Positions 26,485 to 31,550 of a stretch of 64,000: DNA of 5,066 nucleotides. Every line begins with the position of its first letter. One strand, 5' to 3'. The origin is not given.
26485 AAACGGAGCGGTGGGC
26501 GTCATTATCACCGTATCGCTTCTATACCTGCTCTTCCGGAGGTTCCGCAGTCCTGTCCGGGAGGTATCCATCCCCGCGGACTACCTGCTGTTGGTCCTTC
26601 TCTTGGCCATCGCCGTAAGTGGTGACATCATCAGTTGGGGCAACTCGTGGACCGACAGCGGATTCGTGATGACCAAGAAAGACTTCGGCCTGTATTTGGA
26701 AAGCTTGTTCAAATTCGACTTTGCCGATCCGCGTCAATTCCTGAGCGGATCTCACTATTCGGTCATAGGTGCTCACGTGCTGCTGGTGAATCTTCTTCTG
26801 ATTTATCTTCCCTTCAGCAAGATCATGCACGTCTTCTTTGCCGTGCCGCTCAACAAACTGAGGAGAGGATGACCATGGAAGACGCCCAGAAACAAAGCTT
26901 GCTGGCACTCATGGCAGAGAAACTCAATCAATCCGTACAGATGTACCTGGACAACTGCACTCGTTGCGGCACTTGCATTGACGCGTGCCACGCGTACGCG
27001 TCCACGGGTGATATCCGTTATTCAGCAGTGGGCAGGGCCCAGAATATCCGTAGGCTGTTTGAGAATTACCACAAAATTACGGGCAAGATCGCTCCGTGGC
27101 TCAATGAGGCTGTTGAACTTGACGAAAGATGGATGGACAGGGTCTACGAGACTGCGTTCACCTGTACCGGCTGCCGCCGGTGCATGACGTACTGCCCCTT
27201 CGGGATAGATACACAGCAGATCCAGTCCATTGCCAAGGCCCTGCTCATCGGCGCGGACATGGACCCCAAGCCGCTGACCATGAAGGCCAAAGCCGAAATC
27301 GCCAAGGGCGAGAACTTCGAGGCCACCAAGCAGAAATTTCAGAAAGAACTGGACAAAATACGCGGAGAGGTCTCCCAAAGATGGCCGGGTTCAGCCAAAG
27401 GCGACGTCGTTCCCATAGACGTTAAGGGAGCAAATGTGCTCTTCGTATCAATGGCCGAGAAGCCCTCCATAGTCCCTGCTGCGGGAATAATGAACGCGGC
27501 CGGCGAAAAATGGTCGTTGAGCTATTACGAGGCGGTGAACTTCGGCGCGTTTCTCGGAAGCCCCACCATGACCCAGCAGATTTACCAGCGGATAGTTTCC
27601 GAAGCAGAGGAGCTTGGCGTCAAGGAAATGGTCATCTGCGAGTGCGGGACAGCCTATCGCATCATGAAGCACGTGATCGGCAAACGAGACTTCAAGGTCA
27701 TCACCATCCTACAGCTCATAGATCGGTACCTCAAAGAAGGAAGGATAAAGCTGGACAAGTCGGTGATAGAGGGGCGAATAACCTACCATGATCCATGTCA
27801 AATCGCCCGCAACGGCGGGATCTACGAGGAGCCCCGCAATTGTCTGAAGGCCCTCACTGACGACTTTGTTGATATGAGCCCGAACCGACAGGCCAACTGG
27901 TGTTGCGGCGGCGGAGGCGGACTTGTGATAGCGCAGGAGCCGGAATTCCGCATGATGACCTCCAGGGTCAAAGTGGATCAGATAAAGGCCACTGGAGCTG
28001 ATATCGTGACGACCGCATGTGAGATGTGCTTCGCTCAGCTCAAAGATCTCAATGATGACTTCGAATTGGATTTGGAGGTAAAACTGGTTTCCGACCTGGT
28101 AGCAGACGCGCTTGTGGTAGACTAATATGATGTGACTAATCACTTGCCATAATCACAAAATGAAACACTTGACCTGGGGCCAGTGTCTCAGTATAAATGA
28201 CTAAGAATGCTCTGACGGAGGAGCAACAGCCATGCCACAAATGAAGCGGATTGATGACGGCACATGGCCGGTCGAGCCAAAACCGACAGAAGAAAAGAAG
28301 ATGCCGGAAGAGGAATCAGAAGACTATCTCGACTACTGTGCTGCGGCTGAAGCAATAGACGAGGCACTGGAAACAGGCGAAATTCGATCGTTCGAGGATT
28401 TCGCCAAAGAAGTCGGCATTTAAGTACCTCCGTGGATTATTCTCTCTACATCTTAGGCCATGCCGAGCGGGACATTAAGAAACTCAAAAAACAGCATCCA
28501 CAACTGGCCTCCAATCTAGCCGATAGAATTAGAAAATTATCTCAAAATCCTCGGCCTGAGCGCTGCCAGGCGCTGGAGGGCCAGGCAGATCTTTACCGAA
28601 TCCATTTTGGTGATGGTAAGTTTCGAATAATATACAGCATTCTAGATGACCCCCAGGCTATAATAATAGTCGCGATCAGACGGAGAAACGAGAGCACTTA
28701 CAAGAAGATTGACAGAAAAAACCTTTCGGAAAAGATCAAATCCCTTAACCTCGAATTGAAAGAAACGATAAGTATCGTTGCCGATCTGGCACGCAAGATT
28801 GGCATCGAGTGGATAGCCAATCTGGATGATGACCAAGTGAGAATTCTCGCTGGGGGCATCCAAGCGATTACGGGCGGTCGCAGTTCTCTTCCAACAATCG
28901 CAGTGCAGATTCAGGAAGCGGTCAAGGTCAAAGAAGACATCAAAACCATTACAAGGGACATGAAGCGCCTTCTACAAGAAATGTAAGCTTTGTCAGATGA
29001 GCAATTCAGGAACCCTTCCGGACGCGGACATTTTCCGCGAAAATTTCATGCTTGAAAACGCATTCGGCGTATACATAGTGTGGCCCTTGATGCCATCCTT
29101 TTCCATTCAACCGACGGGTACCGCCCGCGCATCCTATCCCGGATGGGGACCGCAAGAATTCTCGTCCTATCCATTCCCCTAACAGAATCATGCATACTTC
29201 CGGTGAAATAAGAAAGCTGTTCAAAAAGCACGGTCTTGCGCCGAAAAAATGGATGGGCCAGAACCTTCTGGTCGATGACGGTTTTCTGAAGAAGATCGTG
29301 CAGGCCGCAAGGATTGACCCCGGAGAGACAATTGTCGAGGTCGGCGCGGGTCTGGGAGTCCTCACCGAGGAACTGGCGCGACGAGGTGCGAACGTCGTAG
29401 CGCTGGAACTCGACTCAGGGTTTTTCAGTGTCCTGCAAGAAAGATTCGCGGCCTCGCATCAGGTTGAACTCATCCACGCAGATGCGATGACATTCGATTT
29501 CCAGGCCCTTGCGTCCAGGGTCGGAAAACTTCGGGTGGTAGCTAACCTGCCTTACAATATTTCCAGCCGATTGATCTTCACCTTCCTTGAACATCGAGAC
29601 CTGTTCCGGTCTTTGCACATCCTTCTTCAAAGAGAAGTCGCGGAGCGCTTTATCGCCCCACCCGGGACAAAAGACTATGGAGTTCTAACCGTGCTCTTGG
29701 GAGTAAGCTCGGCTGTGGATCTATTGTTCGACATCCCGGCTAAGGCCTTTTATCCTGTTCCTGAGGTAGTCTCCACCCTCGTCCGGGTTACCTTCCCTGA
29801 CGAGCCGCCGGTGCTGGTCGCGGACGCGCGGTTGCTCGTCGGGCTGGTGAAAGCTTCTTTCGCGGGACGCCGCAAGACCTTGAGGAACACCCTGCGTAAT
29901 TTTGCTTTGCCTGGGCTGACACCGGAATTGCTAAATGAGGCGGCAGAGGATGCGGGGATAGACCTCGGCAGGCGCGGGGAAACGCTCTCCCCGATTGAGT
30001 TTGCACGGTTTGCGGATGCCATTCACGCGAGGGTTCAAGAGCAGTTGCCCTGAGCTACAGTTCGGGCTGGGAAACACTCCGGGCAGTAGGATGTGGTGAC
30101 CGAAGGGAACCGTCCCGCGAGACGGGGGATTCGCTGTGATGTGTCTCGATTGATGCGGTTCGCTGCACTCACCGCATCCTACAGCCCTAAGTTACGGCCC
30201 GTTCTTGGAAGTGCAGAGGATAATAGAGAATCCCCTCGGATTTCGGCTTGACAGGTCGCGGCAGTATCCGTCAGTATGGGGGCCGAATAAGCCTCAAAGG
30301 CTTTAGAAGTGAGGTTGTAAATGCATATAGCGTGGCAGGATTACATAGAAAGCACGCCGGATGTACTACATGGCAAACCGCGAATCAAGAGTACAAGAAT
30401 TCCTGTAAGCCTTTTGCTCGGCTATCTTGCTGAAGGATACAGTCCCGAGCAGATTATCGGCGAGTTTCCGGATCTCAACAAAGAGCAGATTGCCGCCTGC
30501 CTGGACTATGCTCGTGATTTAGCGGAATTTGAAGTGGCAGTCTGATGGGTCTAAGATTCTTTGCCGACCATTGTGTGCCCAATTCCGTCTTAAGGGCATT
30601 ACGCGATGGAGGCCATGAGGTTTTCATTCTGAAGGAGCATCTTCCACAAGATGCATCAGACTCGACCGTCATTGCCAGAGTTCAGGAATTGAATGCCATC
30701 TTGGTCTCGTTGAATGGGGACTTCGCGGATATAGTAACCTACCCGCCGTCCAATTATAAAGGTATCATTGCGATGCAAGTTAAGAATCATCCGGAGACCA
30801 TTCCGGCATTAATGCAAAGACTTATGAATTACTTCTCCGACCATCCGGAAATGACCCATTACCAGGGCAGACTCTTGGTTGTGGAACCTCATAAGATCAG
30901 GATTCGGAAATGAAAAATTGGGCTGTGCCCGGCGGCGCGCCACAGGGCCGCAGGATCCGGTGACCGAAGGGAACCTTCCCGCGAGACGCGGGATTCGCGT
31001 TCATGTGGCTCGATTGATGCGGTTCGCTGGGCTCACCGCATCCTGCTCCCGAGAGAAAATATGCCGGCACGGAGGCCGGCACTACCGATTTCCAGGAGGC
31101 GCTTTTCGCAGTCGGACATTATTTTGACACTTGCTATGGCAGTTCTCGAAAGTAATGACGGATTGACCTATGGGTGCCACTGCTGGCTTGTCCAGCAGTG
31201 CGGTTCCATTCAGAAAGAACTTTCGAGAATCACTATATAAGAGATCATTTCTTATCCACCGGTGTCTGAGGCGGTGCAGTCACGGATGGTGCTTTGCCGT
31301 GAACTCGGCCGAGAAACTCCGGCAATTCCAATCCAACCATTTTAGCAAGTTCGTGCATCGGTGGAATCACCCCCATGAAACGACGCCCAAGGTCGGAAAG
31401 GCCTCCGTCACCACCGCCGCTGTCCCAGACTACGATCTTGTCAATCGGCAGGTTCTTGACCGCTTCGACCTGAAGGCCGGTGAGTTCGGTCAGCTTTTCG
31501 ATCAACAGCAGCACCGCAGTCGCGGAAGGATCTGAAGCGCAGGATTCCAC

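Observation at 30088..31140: DUF433/DUF5615 toxin-antitoxin-like pair bracketed by ~95 nt direct repeats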

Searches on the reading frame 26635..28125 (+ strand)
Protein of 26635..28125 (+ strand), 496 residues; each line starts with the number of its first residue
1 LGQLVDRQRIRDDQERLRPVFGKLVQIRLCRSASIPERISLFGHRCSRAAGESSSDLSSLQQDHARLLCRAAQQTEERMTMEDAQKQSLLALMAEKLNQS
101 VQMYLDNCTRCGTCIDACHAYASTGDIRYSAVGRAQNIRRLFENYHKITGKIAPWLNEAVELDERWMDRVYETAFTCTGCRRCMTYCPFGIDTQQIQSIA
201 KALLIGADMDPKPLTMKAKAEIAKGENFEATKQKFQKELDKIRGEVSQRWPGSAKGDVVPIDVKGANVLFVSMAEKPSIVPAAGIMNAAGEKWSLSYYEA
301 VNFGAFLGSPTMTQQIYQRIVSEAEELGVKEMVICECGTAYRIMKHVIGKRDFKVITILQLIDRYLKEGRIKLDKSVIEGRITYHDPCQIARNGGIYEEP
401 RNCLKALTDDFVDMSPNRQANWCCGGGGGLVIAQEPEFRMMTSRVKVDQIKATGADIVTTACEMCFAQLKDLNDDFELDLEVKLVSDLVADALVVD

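Call 9: search_protein_families(library=pfam, proteins=[window:26635-28125:+], max_evalue=0.01)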
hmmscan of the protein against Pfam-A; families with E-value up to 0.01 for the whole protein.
window:26635-28125:+ (496 aa): 16 families
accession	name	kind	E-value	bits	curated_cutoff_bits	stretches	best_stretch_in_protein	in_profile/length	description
PF02754.22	CCG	-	5.9e-16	58.8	20.6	1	382-470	1-85/85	Cysteine-rich domain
PF13183.11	Fer4_8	-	8.1e-12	45.9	27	1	105-191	2-68/68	4Fe-4S dicluster domain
PF13237.11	Fer4_10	-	1.9e-08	34.5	25.5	1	170-197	2-22/53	4Fe-4S dicluster domain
PF12797.12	Fer4_2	-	7.9e-08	32.2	24.5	2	104-120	6-22/22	4Fe-4S binding domain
PF13534.11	Fer4_17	-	2.4e-07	31.6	22.2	1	107-192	1-61/61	4Fe-4S dicluster domain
PF12838.12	Fer4_7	-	2.4e-07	31.5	27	1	107-191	1-52/52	4Fe-4S dicluster domain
PF13187.11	Fer4_9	-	2e-06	28.1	27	0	177-194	2-19/52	4Fe-4S dicluster domain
PF12837.12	Fer4_6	-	5.2e-05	23.4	25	1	177-190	9-22/24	4Fe-4S binding domain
PF12800.12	Fer4_4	-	6e-05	23.5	24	1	106-120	2-16/17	4Fe-4S binding domain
PF13746.11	Fer4_18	-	6.4e-05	23.6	27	0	170-197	54-84/114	4Fe-4S dicluster domain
PF14697.11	Fer4_21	-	6.9e-05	23.3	35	0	159-189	25-53/59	4Fe-4S dicluster domain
PF17179.9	Fer4_22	-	9.7e-05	23.6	27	0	173-191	77-95/95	4Fe-4S dicluster domain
PF00037.32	Fer4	-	0.0001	22.4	21.1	1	177-190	8-21/24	4Fe-4S binding domain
PF25160.1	LdpA_Fe-S-bd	-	0.001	19.3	27.6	0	176-191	27-42/49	LdpA Fe-S cluster-binding domain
PF13377.12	Peripla_BP_3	-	0.0027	18.2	26.5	1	32-94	98-159/167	Periplasmic binding protein-like domain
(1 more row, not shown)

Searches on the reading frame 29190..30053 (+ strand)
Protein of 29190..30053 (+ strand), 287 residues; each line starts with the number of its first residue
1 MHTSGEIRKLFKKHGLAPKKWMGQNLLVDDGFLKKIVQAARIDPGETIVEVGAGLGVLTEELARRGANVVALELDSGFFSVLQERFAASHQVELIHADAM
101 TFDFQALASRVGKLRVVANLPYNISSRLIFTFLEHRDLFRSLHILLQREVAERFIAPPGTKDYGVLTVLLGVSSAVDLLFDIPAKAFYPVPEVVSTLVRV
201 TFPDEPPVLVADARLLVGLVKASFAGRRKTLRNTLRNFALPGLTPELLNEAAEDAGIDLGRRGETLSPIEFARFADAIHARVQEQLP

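Call 9: search_protein_families(library=pfam, proteins=[window:29190-30053:+], max_evalue=0.01)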
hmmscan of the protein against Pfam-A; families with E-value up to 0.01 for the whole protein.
window:29190-30053:+ (287 aa): 6 families
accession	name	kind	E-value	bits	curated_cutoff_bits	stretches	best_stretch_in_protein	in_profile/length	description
PF00398.26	RrnaAD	-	7e-54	183.1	24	1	19-242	5-230/263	Ribosomal RNA adenine dimethylase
PF13649.12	Methyltransf_25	-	2.2e-07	31.9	27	1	48-105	1-61/97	Methyltransferase domain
PF08241.18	Methyltransf_11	-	1.1e-05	26.4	21.2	1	49-105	1-57/95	Methyltransferase domain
PF02353.26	CMAS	-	0.00037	20.3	27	1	34-111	52-128/273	Mycolic acid cyclopropane synthetase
PF08242.18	Methyltransf_12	-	0.0043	18.2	30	1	49-98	1-57/98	Methyltransferase domain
PF13489.12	Methyltransf_23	-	0.0092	16.2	27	0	38-75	14-53/164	Methyltransferase domain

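Call 12: find_encoding_contigs(protein=window:29190-30050:+, flank=10000, max_places=10)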
Protein window:29190-30050:+ (287 aa): 1 contig read that carries it; 1 place shown.
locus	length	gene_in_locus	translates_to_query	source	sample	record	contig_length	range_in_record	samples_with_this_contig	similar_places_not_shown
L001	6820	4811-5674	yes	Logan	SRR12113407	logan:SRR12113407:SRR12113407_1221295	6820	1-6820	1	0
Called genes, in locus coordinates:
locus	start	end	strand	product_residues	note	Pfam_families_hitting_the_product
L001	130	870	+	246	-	-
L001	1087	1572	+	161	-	PF10114:PocR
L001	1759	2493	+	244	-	PF02665:Nitrate_red_gam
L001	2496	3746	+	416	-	PF13187:Fer4_9 (faint), PF12797:Fer4_2 (faint), PF13183:Fer4_8, PF13237:Fer4_10 (faint), PF12838:Fer4_7 (weak), PF13534:Fer4_17 (weak), PF02754:CCG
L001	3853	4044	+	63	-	-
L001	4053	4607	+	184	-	PF05016:ParE_toxin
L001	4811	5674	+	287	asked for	PF00398:RrnaAD, PF08241:Methyltransf_11 (weak), PF13649:Methyltransf_25 (weak)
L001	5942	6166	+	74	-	PF04255:DUF433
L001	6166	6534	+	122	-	PF18478:PIN_10 (weak), PF18480:DUF5615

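Call 28: find_homologous_proteins(query=window:29190-30050:+, max_evalue=1e-40)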
Query window:29190-30050:+ (287 aa): 2454 proteins with E <= 1e-40 among 8000 candidates; the best 120 are listed.
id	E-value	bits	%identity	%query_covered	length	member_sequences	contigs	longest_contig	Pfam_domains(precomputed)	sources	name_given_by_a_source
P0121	4.8e-165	565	100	93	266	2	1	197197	PF00398.27,PF13649.13,PF08241.19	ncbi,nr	ncbi:MAG: ribosomal RNA small subunit methyltransferase A [Desulfomonile tiedjei]|nr:ribosomal RNA s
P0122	1.8e-153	527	85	99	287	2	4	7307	PF00398.27,PF13649.13,PF08241.19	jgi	-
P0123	3.7e-149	513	81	99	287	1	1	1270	PF00398.27,PF13649.13,PF08241.19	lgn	-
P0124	4.6e-148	510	82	99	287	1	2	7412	PF00398.27,PF13649.13,PF08241.19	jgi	-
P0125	1.2e-143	495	79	99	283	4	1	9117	PF00398.27,PF13649.13,PF08241.19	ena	-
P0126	1.7e-142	491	79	100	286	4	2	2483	PF00398.27,PF13649.13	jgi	jgi:16S rRNA (adenine1518-N6/adenine1519-N6)-dimethyltransferase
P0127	3.2e-142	490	78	99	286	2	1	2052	PF00398.27,PF13649.13,PF08241.19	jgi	jgi:16S rRNA (adenine1518-N6/adenine1519-N6)-dimethyltransferase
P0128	9.2e-130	450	79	92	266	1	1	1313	PF00398.27,PF13649.13,PF08241.19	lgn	-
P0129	9.6e-126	436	72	97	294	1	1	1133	PF00398.27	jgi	-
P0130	9.7e-126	436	72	97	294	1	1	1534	PF00398.27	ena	-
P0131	1.5e-125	436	72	97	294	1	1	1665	PF00398.27,PF13649.13,PF08241.19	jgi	jgi:16S rRNA (adenine1518-N6/adenine1519-N6)-dimethyltransferase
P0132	4.8e-125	434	70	99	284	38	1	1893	PF00398.27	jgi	jgi:16S rRNA (adenine1518-N6/adenine1519-N6)-dimethyltransferase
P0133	1.9e-124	432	72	98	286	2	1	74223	PF00398.27,PF13649.13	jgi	jgi:16S rRNA (adenine1518-N6/adenine1519-N6)-dimethyltransferase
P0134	9.3e-124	430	72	98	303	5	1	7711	PF00398.27,PF13649.13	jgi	jgi:16S rRNA (adenine1518-N6/adenine1519-N6)-dimethyltransferase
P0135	1.3e-123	429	71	99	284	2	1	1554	PF00398.27,PF13649.13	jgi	jgi:16S rRNA (adenine1518-N6/adenine1519-N6)-dimethyltransferase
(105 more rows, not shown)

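Call 29: find_encoding_contigs(protein=P0122, flank=6000, max_places=4)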
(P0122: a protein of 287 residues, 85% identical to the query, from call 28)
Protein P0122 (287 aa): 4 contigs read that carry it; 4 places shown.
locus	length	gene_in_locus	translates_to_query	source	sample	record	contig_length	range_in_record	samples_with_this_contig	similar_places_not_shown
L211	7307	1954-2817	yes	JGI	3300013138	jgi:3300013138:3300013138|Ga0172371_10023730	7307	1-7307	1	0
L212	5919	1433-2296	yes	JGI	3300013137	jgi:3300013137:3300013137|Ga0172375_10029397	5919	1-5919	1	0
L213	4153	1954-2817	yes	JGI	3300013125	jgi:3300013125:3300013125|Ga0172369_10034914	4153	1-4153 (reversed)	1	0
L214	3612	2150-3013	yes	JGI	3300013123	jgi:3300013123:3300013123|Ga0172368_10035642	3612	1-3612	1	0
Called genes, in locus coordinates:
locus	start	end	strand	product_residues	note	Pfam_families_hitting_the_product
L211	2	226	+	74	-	?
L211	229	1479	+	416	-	PF13187:Fer4_9 (faint), PF13237:Fer4_10 (faint), PF12797:Fer4_2 (faint), PF12837:Fer4_6 (faint), PF13183:Fer4_8, PF12838:Fer4_7 (weak), PF13534:Fer4_17 (weak), PF02754:CCG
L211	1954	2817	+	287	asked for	PF00398:RrnaAD, PF08241:Methyltransf_11 (weak), PF13649:Methyltransf_25 (weak)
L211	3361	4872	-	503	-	PF01145:Band_7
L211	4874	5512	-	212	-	-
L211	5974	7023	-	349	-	PF01522:Polysacc_deac_1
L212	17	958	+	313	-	PF02754:CCG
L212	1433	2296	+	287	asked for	PF00398:RrnaAD, PF08241:Methyltransf_11 (weak), PF13649:Methyltransf_25 (weak)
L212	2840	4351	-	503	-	PF01145:Band_7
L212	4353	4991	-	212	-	-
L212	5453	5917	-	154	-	?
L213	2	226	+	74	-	?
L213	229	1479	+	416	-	PF13187:Fer4_9 (faint), PF13237:Fer4_10 (faint), PF12797:Fer4_2 (faint), PF12837:Fer4_6 (faint), PF13183:Fer4_8, PF12838:Fer4_7 (weak), PF13534:Fer4_17 (weak), PF02754:CCG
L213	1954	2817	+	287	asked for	PF00398:RrnaAD, PF08241:Methyltransf_11 (weak), PF13649:Methyltransf_25 (weak)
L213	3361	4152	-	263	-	?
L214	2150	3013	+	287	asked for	PF00398:RrnaAD, PF08241:Methyltransf_11 (weak), PF13649:Methyltransf_25 (weak)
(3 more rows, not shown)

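Call 30: find_encoding_contigs(protein=P0124, flank=6000, max_places=3)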
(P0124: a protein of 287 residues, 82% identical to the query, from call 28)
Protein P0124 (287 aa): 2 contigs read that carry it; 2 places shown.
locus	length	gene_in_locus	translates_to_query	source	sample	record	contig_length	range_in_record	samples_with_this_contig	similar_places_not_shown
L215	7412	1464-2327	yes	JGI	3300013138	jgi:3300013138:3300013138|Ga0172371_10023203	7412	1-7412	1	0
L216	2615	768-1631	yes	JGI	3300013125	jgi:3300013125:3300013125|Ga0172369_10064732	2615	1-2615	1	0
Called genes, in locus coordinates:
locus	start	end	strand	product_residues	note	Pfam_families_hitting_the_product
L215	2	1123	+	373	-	?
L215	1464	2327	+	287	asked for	PF00398:RrnaAD, PF08241:Methyltransf_11 (weak), PF13649:Methyltransf_25 (weak)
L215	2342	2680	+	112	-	-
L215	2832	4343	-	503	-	PF01145:Band_7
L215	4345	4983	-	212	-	-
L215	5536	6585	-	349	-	PF01522:Polysacc_deac_1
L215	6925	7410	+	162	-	?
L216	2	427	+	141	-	?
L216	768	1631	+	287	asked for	PF00398:RrnaAD, PF08241:Methyltransf_11 (weak), PF13649:Methyltransf_25 (weak)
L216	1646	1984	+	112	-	-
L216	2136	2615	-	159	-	?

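Call 31: find_encoding_contigs(protein=P0125, flank=6000, max_places=3)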
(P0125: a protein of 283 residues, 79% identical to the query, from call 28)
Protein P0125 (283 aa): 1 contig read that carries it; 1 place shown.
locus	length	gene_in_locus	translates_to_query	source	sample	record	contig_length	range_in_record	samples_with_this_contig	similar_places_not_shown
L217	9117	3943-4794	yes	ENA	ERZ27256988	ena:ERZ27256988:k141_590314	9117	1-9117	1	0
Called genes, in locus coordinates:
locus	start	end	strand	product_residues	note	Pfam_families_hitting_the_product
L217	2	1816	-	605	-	?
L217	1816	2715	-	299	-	PF02091:tRNA-synt_2e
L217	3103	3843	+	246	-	-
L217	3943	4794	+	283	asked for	PF00398:RrnaAD, PF08241:Methyltransf_11 (faint), PF13649:Methyltransf_25 (weak)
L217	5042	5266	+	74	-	PF04255:DUF433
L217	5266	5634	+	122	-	PF18478:PIN_10 (weak), PF18480:DUF5615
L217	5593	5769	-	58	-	-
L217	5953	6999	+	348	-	PF01381:HTH_3 (weak), PF13560:HTH_31 (faint), PF00717:Peptidase_S24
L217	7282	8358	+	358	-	PF01464:SLT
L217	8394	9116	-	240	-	?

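Call 57: search_protein_families(library=pfam, proteins=[L215:2342-2680:+], max_evalue=0.01)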
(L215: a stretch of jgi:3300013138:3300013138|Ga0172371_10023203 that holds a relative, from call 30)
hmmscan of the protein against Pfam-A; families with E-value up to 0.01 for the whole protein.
L215:2342-2680:+ (112 aa): 0 families

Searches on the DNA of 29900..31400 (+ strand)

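Call 45: search_rna_families(source=window, start=29900, end=31400, threshold=evalue, max_evalue=10)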
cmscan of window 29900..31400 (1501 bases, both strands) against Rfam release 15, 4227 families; matches with E-value up to 10: 2.
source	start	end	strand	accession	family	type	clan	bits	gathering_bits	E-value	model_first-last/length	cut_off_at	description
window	30954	31080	+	RF01721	Pseudomon-groES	Cis-reg;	-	15.4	50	6.7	1-111/111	no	Pseudomon-groES RNA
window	31314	31332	+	RF02359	MS2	Cis-reg;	-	13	40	6.1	1-36/36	no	Bacteriophage MS2 operator hairpin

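Call 83: build_rna_model(alignment_id=A5)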
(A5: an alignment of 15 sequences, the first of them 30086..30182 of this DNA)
Model R1 built from alignment A5 (15 sequences, 113 columns); structure: RNAalifold consensus.
model positions 83; base pairs 20; branch points 0; effective number of sequences 2.14; information 0.684 bits per position. Calibrated on 0.2 Mb of random sequence (short: E-values are rough).
structure used (alignment columns):
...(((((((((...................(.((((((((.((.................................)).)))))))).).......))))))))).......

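Call 84: search_with_rna_model(model_id=R1, source=window, filters=off, max_evalue=10)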
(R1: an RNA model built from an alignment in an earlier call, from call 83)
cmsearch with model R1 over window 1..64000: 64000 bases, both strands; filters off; matches with E-value up to 10: 23.
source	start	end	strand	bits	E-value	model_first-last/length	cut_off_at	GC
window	30086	30182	+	77.9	4e-20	1-83/83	no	0.6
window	30950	31046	+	65.7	1.3e-16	1-83/83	no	0.64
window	30086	30182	-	47.2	3.3e-11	1-83/83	no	0.6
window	30950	31046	-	33.8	2.6e-07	1-83/83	no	0.64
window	181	222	-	13.6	0.19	1-83/83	no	0.57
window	42783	42833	-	13.3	0.24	1-83/83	no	0.43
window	47586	47612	+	13.2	0.26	1-83/83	no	0.74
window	42783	42833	+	11.3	0.9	1-83/83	no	0.43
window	38625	38647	+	10.9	1.2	1-83/83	no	0.74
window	181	222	+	10.4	1.6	1-83/83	no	0.57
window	5211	5237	+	10.3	1.7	1-83/83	no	0.67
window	11347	11386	-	9.9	2.3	1-83/83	no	0.4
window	38625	38647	-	9.8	2.4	1-83/83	no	0.74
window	47586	47612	-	9.8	2.5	1-83/83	no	0.74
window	45547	45591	+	9.5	3.1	1-83/83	no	0.67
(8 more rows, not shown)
